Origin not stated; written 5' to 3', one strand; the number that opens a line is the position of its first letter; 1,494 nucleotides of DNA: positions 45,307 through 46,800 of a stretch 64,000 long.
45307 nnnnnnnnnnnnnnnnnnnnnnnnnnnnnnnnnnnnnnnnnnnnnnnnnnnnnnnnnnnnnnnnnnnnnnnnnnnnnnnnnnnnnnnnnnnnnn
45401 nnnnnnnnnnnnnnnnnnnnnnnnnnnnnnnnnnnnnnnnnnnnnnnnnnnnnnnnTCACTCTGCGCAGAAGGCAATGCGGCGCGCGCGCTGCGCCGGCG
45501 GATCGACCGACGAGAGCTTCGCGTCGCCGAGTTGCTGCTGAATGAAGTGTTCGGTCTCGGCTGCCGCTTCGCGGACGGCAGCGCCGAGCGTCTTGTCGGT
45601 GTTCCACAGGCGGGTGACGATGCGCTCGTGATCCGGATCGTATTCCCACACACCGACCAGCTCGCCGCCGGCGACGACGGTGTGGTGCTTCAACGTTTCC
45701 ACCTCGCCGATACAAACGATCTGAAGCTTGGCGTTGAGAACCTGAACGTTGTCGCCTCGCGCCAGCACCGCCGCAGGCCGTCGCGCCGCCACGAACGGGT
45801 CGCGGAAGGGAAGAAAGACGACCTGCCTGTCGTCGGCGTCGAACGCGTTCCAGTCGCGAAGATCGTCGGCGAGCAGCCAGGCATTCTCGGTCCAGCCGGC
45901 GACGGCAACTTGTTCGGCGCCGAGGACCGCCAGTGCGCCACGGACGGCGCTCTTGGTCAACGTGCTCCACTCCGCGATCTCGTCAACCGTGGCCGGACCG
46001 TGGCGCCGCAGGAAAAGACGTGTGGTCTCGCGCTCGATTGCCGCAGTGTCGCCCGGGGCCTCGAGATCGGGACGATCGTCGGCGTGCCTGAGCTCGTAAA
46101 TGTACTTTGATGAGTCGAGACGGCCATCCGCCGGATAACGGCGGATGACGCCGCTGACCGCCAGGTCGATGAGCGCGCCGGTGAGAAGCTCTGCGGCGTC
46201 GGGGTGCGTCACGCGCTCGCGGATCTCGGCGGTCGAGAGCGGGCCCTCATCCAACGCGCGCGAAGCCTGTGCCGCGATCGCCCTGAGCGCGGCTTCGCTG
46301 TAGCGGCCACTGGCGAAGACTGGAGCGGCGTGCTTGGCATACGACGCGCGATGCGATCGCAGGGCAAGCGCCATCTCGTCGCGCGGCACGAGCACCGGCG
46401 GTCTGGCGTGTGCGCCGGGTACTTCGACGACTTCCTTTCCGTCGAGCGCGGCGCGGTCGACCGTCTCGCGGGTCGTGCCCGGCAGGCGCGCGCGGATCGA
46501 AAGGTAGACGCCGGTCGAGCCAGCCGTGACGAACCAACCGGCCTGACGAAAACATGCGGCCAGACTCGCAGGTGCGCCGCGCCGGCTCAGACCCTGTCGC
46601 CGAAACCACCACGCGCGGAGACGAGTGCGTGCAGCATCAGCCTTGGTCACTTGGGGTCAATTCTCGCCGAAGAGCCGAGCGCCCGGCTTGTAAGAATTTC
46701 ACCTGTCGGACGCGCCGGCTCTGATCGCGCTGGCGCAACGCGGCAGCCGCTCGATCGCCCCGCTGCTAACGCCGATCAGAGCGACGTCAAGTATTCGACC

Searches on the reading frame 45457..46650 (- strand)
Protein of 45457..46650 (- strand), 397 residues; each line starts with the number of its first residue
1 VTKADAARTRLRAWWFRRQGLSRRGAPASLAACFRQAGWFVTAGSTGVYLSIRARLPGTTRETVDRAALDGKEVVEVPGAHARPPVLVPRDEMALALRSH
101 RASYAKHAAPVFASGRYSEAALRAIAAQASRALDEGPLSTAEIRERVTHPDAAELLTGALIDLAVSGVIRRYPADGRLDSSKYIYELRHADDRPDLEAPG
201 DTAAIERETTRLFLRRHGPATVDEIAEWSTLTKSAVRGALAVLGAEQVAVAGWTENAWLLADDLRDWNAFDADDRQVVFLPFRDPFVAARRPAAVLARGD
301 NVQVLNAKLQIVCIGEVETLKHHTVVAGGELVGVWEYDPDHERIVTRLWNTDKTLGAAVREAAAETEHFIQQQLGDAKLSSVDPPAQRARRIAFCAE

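Call 34: search_protein_families(library=pfam, proteins=[window:45457-46650:-], max_evalue=0.001)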
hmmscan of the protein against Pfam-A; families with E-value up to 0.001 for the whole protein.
window:45457-46650:- (397 aa): 1 family
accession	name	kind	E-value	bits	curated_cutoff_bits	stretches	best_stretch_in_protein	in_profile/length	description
PF06224.18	AlkZ-like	-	2.9e-29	103.2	25.9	1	48-365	15-325/329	DNA glycosylase AlkZ-like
